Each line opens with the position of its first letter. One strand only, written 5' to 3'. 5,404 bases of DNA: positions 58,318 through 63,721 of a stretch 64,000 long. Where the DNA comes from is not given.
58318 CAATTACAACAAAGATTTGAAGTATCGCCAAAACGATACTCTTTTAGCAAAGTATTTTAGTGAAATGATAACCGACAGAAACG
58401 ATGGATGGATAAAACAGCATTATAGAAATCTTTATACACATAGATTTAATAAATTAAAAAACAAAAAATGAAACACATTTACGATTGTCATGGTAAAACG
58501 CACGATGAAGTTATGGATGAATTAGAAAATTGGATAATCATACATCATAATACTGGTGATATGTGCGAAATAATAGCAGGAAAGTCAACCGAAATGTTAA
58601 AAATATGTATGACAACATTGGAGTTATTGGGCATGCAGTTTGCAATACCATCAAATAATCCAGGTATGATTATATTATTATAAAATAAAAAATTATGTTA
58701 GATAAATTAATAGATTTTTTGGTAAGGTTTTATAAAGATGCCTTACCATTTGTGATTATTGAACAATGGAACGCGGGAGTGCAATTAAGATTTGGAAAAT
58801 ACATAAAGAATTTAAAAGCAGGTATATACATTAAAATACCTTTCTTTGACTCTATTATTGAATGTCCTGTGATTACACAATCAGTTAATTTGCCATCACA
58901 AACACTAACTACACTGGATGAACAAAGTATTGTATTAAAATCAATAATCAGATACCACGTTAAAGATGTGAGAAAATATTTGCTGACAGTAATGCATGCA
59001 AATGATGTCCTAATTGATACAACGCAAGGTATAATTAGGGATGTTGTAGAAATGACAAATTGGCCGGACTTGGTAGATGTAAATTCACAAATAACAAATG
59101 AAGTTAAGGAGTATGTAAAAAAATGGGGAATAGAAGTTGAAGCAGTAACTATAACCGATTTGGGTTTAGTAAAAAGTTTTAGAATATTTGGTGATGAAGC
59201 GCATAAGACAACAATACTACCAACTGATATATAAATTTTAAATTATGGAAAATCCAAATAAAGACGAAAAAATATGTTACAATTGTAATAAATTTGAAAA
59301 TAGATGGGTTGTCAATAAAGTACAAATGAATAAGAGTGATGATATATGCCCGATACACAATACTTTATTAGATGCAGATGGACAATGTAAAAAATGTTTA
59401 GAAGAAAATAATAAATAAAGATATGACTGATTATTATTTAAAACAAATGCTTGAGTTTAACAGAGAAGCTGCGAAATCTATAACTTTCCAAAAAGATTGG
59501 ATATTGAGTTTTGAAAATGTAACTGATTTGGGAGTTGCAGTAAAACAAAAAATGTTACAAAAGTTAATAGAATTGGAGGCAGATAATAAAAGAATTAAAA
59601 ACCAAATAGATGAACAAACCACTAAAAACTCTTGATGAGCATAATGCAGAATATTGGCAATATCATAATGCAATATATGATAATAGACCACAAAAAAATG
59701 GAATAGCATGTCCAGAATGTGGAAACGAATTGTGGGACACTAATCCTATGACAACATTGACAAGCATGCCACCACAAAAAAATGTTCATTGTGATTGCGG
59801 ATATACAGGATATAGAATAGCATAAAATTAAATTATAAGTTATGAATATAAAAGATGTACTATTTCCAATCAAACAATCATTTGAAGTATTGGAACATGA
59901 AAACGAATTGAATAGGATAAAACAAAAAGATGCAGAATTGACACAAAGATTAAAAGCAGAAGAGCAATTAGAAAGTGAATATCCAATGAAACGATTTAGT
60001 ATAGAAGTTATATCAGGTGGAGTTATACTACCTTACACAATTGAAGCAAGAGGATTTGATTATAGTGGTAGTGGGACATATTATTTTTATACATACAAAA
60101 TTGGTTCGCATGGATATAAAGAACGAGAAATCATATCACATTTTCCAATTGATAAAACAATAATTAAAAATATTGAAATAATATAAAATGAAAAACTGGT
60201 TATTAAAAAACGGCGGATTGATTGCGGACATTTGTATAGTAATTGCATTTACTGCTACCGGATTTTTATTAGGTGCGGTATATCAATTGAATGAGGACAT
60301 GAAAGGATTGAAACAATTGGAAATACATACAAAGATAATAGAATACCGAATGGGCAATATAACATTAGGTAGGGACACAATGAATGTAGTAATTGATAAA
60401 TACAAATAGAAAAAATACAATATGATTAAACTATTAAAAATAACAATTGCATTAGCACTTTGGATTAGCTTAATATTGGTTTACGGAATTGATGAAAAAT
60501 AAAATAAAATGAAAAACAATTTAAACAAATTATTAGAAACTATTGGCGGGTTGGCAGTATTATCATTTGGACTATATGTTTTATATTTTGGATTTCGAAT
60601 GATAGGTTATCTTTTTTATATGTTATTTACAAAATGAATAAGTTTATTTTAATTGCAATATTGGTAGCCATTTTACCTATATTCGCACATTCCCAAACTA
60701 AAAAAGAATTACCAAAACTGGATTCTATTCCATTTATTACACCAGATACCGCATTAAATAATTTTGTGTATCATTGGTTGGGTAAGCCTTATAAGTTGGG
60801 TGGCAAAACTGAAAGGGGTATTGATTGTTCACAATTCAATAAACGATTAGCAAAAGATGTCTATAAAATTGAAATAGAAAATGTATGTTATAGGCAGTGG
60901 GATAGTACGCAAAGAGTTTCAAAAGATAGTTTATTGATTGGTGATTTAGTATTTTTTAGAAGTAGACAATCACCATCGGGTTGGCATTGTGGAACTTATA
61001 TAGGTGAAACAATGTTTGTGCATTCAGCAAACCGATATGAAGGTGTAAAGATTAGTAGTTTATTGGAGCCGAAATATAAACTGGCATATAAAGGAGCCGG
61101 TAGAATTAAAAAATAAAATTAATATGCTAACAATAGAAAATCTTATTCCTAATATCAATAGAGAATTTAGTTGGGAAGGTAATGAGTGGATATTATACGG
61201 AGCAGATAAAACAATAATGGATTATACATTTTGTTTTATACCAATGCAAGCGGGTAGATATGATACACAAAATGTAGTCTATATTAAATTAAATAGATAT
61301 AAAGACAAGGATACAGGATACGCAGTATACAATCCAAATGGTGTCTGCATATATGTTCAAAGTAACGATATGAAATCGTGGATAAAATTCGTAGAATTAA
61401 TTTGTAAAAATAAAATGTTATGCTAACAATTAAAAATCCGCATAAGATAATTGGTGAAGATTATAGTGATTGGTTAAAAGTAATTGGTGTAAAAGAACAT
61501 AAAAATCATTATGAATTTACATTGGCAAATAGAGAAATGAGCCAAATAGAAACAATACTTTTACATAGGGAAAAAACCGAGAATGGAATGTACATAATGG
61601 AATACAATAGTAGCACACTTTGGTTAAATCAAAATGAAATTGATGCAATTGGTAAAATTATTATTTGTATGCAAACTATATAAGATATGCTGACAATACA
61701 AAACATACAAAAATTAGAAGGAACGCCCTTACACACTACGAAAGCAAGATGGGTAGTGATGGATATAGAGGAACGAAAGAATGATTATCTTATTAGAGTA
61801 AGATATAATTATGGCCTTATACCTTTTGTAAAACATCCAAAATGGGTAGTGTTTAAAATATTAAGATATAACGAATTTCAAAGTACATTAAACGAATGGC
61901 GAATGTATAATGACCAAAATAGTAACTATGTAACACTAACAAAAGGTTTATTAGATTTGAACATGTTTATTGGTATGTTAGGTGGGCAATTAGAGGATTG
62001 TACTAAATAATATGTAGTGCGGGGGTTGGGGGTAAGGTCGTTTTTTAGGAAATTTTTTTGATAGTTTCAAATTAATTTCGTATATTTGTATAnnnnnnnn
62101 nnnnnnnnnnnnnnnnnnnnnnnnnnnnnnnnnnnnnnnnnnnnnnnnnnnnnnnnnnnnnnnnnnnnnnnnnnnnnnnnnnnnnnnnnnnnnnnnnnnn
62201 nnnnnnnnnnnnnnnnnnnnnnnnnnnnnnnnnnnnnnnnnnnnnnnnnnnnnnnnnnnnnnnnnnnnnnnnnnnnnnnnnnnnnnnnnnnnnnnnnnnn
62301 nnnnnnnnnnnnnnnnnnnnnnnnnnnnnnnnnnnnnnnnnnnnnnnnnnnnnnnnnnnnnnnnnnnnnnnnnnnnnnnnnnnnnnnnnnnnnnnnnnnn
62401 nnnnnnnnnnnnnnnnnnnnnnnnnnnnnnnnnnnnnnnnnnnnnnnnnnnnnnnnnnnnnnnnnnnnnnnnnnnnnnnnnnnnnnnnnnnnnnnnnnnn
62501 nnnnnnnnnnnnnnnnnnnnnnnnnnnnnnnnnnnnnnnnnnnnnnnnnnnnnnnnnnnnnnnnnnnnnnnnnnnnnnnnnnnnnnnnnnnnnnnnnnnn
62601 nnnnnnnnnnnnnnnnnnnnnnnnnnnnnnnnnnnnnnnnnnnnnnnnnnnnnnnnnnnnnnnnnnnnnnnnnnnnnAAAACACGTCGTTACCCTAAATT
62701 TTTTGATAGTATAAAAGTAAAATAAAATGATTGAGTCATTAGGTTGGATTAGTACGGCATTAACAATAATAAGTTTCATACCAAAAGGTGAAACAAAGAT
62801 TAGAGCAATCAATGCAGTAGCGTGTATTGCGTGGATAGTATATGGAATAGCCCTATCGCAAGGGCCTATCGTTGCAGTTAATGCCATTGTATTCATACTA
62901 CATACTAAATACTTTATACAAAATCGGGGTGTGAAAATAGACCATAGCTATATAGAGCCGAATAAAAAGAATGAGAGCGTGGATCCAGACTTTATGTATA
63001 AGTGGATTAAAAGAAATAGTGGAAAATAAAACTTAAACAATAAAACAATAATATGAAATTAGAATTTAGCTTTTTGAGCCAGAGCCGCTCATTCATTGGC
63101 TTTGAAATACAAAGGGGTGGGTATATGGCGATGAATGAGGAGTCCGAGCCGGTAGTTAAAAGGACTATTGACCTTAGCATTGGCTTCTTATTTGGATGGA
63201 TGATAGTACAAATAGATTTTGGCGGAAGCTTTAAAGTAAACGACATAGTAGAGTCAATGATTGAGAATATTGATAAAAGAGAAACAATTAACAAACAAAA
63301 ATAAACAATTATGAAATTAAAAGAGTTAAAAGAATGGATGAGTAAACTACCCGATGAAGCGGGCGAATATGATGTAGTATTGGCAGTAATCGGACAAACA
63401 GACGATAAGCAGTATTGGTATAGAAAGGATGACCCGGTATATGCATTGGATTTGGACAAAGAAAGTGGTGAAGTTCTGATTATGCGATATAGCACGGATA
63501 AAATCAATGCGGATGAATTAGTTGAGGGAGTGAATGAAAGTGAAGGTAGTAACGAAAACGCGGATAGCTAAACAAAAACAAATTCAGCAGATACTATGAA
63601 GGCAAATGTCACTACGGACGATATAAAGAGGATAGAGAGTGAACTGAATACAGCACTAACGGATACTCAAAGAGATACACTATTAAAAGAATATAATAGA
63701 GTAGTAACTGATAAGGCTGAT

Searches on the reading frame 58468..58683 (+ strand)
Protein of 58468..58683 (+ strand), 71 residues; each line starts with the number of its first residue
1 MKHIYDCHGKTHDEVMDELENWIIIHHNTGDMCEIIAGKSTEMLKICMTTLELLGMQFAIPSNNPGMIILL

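Call 37: search_protein_families(library=pfam, proteins=[window:58468-58683:+], max_evalue=0.01)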
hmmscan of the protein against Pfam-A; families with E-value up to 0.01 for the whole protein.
window:58468-58683:+ (71 aa): 1 family
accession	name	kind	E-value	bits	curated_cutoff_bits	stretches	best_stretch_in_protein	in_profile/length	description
PF01713.27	Smr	-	0.0078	16.8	25.7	1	6-45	2-43/77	Smr domain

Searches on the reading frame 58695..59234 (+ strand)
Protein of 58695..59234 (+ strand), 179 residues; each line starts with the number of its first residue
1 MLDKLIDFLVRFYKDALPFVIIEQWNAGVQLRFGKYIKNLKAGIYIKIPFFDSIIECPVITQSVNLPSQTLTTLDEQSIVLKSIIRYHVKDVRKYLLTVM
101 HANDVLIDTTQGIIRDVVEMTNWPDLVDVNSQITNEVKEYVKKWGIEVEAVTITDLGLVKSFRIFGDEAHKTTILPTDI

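Call 41: search_protein_families(library=pfam, proteins=[window:58695-59234:+], max_evalue=0.01)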
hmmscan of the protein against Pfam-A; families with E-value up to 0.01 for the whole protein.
window:58695-59234:+ (179 aa): 1 family
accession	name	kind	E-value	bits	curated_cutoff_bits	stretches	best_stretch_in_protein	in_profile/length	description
PF01145.31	Band_7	-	4.7e-24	85.8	23.6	1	21-161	2-150/176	SPFH domain / Band 7 family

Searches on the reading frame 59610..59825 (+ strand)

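Call 38: search_protein_families(library=pfam, proteins=[window:59610-59825:+], max_evalue=0.01)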
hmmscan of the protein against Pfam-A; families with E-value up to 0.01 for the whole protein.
window:59610-59825:+ (71 aa): 1 family
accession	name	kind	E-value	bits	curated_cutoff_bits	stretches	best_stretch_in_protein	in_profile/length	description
PF24460.1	DUF7575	-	0.0083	15.9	28.5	0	31-43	3-14/28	Domain of unknown function (DUF7575)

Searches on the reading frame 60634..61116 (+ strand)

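Call 41: search_protein_families(library=pfam, proteins=[window:60634-61116:+], max_evalue=0.01)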
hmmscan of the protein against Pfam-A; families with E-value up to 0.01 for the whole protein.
window:60634-61116:+ (160 aa): 1 family
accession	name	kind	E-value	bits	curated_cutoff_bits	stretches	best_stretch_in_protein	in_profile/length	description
PF00877.26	NLPC_P60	-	8.6e-20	71.1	23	1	50-155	1-103/105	NlpC/P60 family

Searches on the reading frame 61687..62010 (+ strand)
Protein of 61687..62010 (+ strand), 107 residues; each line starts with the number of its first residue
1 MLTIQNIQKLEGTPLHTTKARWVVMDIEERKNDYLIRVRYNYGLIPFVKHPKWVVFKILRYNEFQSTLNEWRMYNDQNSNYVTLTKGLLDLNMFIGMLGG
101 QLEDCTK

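Call 38: search_protein_families(library=pfam, proteins=[window:61687-62010:+], max_evalue=0.01)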
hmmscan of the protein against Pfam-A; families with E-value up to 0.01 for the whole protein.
window:61687-62010:+ (107 aa): 1 family
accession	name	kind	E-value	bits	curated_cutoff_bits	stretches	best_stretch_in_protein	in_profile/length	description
PF06128.16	Shigella_OspC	-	0.0018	18.5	25.6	1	30-94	22-86/292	Shigella flexneri OspC protein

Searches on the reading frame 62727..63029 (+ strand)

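Call 41: search_protein_families(library=pfam, proteins=[window:62727-63029:+], max_evalue=0.01)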
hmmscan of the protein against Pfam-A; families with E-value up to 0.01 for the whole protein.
window:62727-63029:+ (100 aa): 1 family
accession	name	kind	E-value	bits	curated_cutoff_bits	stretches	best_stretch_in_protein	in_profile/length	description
PF03083.21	MtN3_slv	-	0.00048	20.5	23.7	1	29-64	42-77/87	Sugar efflux transporter for intercellular exchange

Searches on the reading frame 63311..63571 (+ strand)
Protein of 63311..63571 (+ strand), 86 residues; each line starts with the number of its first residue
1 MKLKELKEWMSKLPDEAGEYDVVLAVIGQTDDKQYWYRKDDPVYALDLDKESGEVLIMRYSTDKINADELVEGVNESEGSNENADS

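Call 41: search_protein_families(library=pfam, proteins=[window:63311-63571:+], max_evalue=0.01)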
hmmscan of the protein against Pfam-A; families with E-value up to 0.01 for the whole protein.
window:63311-63571:+ (86 aa): 0 families

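Call 45: find_encoding_contigs(protein=window:63311-63571:+, flank=10000, max_places=3)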
Protein window:63311-63571:+ (86 aa): 12 contigs read that carry it; 3 places shown.
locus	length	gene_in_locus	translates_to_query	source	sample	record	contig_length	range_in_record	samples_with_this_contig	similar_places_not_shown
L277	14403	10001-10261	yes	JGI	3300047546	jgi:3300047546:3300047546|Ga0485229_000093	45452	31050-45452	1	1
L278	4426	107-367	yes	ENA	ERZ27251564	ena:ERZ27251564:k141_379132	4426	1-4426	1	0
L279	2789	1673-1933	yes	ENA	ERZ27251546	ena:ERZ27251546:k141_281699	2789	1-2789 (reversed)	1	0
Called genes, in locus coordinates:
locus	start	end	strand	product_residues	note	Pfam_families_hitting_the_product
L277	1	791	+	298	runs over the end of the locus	-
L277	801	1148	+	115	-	-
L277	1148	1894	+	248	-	-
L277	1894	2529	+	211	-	-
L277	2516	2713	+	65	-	-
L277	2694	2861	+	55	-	-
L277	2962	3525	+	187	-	-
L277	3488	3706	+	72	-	-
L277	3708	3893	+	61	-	-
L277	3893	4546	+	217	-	-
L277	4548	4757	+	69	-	-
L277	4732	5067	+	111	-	-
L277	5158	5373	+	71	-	-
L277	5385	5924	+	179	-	PF01145:Band_7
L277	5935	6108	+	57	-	-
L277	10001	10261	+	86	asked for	-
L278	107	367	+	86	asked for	-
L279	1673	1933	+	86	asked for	-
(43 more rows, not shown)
